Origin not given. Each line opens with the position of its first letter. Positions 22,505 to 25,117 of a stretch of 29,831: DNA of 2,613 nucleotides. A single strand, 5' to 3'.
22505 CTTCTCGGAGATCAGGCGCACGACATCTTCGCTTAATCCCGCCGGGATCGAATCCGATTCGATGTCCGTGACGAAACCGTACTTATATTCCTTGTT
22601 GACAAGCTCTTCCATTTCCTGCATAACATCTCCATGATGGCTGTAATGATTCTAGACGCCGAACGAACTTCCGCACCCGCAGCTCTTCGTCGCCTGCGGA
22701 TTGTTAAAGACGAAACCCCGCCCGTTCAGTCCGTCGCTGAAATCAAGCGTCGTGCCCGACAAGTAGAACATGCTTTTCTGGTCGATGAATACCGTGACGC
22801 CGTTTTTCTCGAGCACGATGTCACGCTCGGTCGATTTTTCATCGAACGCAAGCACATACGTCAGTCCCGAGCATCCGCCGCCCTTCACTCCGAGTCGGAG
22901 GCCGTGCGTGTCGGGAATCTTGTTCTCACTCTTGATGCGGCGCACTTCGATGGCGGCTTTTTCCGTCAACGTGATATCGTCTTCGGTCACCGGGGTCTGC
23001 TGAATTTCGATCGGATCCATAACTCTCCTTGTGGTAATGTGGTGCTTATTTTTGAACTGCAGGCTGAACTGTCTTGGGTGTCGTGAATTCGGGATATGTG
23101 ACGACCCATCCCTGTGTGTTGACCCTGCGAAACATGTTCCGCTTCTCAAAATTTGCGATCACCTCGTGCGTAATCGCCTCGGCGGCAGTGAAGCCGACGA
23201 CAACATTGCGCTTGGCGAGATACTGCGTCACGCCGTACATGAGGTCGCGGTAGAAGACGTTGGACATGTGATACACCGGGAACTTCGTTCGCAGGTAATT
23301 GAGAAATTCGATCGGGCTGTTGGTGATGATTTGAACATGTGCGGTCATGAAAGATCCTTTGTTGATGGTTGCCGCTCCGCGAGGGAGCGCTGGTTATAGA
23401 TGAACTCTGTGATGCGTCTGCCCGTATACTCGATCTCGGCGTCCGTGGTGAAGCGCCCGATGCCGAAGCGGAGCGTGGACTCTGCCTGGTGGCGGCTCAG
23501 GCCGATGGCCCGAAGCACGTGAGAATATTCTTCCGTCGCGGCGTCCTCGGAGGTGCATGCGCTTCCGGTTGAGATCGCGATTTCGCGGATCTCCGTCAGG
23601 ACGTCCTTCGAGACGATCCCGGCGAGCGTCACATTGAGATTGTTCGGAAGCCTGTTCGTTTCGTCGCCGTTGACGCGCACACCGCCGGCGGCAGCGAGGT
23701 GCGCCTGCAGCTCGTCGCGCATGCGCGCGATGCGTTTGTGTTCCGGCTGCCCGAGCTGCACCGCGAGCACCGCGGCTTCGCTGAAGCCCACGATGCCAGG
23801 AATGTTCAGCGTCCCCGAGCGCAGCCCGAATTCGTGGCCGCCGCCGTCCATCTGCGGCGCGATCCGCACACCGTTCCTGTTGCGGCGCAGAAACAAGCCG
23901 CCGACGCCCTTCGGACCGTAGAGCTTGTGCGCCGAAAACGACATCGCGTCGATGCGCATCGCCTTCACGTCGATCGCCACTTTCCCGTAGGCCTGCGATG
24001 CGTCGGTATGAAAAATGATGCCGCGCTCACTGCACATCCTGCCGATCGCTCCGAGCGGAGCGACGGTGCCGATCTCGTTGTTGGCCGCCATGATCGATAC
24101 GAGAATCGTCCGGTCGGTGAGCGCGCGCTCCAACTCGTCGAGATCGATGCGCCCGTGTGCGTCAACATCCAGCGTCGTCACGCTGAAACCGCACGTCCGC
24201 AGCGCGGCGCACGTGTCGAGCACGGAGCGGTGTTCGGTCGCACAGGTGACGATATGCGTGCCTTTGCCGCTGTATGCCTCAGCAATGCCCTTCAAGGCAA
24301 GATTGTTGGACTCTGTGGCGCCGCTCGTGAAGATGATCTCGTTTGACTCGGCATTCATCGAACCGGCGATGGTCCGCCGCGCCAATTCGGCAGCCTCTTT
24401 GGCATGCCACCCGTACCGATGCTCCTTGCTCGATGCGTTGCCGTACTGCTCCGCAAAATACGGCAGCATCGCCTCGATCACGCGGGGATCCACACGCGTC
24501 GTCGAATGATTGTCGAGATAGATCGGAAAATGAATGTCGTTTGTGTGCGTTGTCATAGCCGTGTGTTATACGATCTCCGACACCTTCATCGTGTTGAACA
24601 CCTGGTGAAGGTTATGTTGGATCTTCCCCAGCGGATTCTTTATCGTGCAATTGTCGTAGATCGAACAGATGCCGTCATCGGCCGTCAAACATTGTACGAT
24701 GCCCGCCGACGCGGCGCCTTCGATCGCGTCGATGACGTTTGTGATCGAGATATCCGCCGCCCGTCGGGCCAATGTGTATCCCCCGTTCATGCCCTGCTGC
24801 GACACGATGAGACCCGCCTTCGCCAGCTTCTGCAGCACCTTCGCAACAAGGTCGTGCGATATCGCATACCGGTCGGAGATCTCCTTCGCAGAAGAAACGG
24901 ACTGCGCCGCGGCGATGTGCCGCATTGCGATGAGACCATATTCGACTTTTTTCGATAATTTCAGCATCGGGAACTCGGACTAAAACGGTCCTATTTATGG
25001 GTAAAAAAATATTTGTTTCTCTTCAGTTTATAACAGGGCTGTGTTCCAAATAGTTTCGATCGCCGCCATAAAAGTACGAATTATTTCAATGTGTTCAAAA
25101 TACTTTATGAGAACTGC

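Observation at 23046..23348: Uncharacterised Cys-free basic protein coupled to IscS: candidate new Fe-S/sulfur-trafficking factor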

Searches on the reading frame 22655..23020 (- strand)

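Call 4: search_protein_families(library=pfam, proteins=[window:22655-23020:-], max_evalue=1)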
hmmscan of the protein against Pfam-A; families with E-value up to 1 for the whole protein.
window:22655-23020:- (122 aa): 1 family
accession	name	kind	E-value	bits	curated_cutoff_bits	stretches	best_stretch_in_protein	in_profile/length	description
PF01521.26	Fe-S_biosyn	-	8.8e-22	77.9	26.3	1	16-117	3-109/110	Iron-sulphur cluster biosynthesis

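Call 5: search_protein_families(library=ncbifam, proteins=[window:22655-23020:-], max_evalue=1)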
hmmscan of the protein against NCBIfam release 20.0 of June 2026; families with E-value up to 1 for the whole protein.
window:22655-23020:- (122 aa): 10 families
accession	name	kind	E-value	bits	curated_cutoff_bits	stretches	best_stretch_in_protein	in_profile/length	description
TIGR00049.1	TIGR00049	subfamily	8e-36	122.4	58.8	1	16-121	1-105/106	iron-sulfur cluster assembly accessory protein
NF010147.0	PRK13623.1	equivalog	1.2e-32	112.5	117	1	13-122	7-115/115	iron-sulfur cluster insertion protein ErpA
TIGR01997.1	sufA_proteo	equivalog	3.2e-29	101.2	136.2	1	16-122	3-107/107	Fe-S cluster assembly scaffold SufA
TIGR02011.1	IscA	equivalog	8.6e-29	99.9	150.6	1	16-122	1-105/105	iron-sulfur cluster assembly protein IscA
NF007049.0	PRK09502.1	equivalog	2.3e-28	98.5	181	1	16-122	3-107/107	iron-sulfur cluster assembly protein IscA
NF007050.0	PRK09504.1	equivalog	8.1e-27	93.7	161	1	15-122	17-122/122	Fe-S cluster assembly scaffold SufA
NF038090.1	IscA_HesB_Se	subfamily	4.8e-11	42.9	85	1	17-118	3-101/101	IscA/HesB family protein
TIGR03341.1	YhgI_GntY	equivalog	0.00033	20.5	269.35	1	18-110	3-95/190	Fe-S biogenesis protein NfuA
TIGR01911.1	HesB_rel_seleno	subfamily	0.00069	20.2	66.35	1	16-82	4-68/92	HesB-like protein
NF008392.0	PRK11190.1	equivalog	0.11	12.4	268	1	61-110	47-96/192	Fe-S biogenesis protein NfuA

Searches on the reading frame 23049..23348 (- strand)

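Call 4: search_protein_families(library=pfam, proteins=[window:23049-23348:-], max_evalue=1)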
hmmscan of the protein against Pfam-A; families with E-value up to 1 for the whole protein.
window:23049-23348:- (100 aa): 1 family
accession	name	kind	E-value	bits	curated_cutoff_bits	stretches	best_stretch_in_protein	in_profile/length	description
PF22388.2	DUF6974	-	0.0042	17.6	26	1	55-82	24-51/104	Domain of unknown function (DUF6974)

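Call 5: search_protein_families(library=ncbifam, proteins=[window:23049-23348:-], max_evalue=1)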
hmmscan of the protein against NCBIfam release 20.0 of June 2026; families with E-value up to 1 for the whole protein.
window:23049-23348:- (100 aa): 0 families

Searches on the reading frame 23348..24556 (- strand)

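Call 4: search_protein_families(library=pfam, proteins=[window:23348-24556:-], max_evalue=1)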
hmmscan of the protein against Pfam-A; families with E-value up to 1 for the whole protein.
window:23348-24556:- (403 aa): 5 families
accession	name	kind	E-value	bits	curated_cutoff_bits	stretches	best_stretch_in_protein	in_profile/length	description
PF00266.25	Aminotran_5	-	2.8e-81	273.8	21.5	1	12-377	1-370/371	Aminotransferase class-V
PF01041.23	DegT_DnrJ_EryC1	-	1.3e-11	44.8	19.8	1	73-236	41-198/360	DegT/DnrJ/EryC1/StrS aminotransferase family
PF01212.27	Beta_elim_lyase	-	1.3e-07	31.7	27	1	71-302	47-280/288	Beta-eliminating lyase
PF00155.27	Aminotran_1_2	-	7.1e-07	29.2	19.7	1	55-185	51-185/361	Aminotransferase class I and II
PF13405.12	EF-hand_6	-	0.23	11.8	25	1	129-147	9-27/30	EF-hand domain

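Call 5: search_protein_families(library=ncbifam, proteins=[window:23348-24556:-], max_evalue=1)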
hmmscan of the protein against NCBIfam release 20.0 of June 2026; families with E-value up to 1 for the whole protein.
window:23348-24556:- (403 aa): 53 families (the best 25 are shown)
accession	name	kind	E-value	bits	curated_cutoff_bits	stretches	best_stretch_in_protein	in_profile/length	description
NF010611.0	PRK14012.1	equivalog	3.2e-144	480.8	548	1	8-393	3-386/406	IscS subfamily cysteine desulfurase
TIGR02006.1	IscS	equivalog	2.3e-137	458.3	643.2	1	9-393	2-382/402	IscS subfamily cysteine desulfurase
TIGR03402.1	FeS_nifS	equivalog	4.2e-126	420.7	530.75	1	12-393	1-377/379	cysteine desulfurase NifS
TIGR03235.1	DNA_S_dndA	equivalog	3e-123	411.6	480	1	13-365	1-352/353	cysteine desulfurase DndA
TIGR03403.1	nifS_epsilon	equivalog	3.5e-101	338.8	587.7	1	12-390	1-377/382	NifS family cysteine desulfurase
NF002806.0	PRK02948.1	subfamily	2e-85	287.1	304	1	12-385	2-371/381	IscS subfamily cysteine desulfurase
TIGR01979.1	sufS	subfamily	3.2e-46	158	475.1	1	9-350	17-377/403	SufS family cysteine desulfurase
TIGR01977.1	am_tr_V_EF2568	hypoth_equivalog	4.1e-45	154.4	377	1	12-382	1-373/376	cysteine desulfurase family protein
NF041166.1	f2_encap_cargo1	exception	7.7e-36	124.4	800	1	12-241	247-476/623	family 2A encapsulin nanocompartment cargo protein cysteine desulfurase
NF040779.1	Sec_lyase_SclA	exception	8.9e-32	110.4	525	1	12-241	1-228/378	selenocysteine lyase SclA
NF008126.0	PRK10874.1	equivalog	2.3e-28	99.5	607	1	12-336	21-360/401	cysteine desulfurase CsdA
TIGR01976.1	am_tr_V_VC1184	hypoth_equivalog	1.6e-27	96.8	352.35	1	12-328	20-356/401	cysteine desulfurase-like protein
NF006791.0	PRK09295.1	equivalog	1.2e-26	93.7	661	1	12-240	25-253/406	cysteine desulfurase SufS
TIGR03392.1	FeS_syn_CsdA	equivalog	2e-26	93.1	493.6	1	12-335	18-356/398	cysteine desulfurase CsdA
TIGR04343.1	egtE_PLP_lyase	equivalog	1.1e-18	67.3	400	1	57-291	57-291/370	ergothioneine biosynthesis PLP-dependent enzyme EgtE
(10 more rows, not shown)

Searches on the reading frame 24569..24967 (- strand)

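Call 4: search_protein_families(library=pfam, proteins=[window:24569-24967:-], max_evalue=1)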
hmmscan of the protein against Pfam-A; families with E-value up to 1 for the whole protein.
window:24569-24967:- (133 aa): 24 families
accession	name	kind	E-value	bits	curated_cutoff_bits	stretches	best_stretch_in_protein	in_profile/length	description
PF02082.26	Rrf2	-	2.1e-29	102.7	30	1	4-133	1-130/132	Iron-dependent Transcriptional regulator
PF13463.12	HTH_27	-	0.00035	21.2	22.2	1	14-66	8-61/68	Winged helix DNA-binding domain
PF00392.27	GntR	-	0.00051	20.1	27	1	23-59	23-59/64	Bacterial regulatory proteins, gntR family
PF01978.25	TrmB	-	0.001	19.3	25.6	1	23-60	21-58/68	Sugar-specific transcriptional regulator TrmB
PF08222.17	HTH_CodY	-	0.0019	18.2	27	1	27-64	7-45/61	CodY helix-turn-helix domain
PF12802.13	MarR_2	-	0.0034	18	27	1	16-56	12-52/61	MarR family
PF21120.3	MCM_WH_arc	-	0.0057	17.1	26.1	1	28-55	28-55/63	Archaeal MCM, winged-helix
PF14394.12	DUF4423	-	0.008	16.4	30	1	18-65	30-75/165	Domain of unknown function (DUF4423)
PF03444.21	HrcA_DNA-bdg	-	0.017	15.2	21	1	22-72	22-71/79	Winged helix-turn-helix transcription repressor, HrcA DNA-binding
PF10925.13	DUF2680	-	0.027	15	25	1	28-59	7-38/57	Protein of unknown function (DUF2680)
PF24270.1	HTH_Cmi2_C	-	0.029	15.1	27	1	19-57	83-121/125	Cmi2, C-terminal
PF21984.2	DnaD_N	-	0.03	14.9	27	1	22-61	33-72/101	DnaD N-terminal domain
PF09202.17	Rio2_N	-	0.037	14.8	27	1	23-72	23-72/82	Rio2, N-terminal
PF08279.18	HTH_11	-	0.04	14.2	25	1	24-64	15-54/55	HTH domain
PF14502.12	HTH_41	-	0.043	13.7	25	1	27-64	9-47/48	Helix-turn-helix domain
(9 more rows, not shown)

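Call 5: search_protein_families(library=ncbifam, proteins=[window:24569-24967:-], max_evalue=1)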
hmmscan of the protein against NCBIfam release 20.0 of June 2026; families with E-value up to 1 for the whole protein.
window:24569-24967:- (133 aa): 28 families (the best 25 are shown)
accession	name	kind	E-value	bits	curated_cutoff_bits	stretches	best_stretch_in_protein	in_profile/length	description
TIGR00738.1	rrf2_super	superfamily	8.1e-28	96.9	73.3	1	3-133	2-131/132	Rrf2 family transcriptional regulator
TIGR02944.1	suf_reg_Xantho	equivalog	4.7e-23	82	110.65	1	1-130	1-128/130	SUF system Fe-S cluster assembly regulator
NF008886.0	PRK11920.1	equivalog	6.9e-18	64.8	193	1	3-132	2-130/153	iron-responsive transcriptional regulator RirA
TIGR02010.1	IscR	equivalog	1.8e-15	57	207.55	1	3-133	2-130/135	Fe-S cluster assembly transcriptional regulator IscR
NF008240.0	PRK11014.1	equivalog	5.5e-14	52.4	182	1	4-132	3-127/141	nitric oxide-sensing transcriptional repressor NsrR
NF047409.1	Cys_reg_CymR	equivalog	1.5e-11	44.6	195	1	2-87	1-88/139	cysteine metabolism transcriptional regulator CymR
NF008110.0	PRK10857.1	equivalog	1.6e-11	44.3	275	1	3-133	2-130/164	Fe-S cluster assembly transcriptional regulator IscR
NF041852.1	trans_reg_HypR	equivalog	0.00026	21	180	1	25-88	23-86/139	redox-sensitive transcriptional regulator HypR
TIGR02404.1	trehalos_R_Bsub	equivalog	0.0004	20.1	211.95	1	19-83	19-82/233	trehalose operon repressor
TIGR02018.2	his_ut_repres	equivalog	0.003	16.9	220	1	13-82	12-82/226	histidine utilization transcriptional repressor HutC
NF040890.1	trans_reg_YgbI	equivalog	0.0052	16.3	400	1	18-71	13-63/253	DNA-binding transcriptional repressor YgbI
TIGR02812.1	fadR_gamma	equivalog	0.0071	16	249.2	1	23-124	29-131/235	fatty acid metabolism transcriptional regulator FadR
NF041413.1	ArsR_Rv2640c_fam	equivalog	0.0093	16.4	155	1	19-80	53-114/118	Rv2640c family ArsR-like transcriptional regulator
NF003170.0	PRK04158.1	equivalog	0.014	14.7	255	1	26-64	203-242/259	GTP-sensing pleiotropic transcriptional regulator CodY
NF033789.1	repress_SdpR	subfamily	0.023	14.6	100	1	24-58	21-55/79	autorepressor SdpR family transcription factor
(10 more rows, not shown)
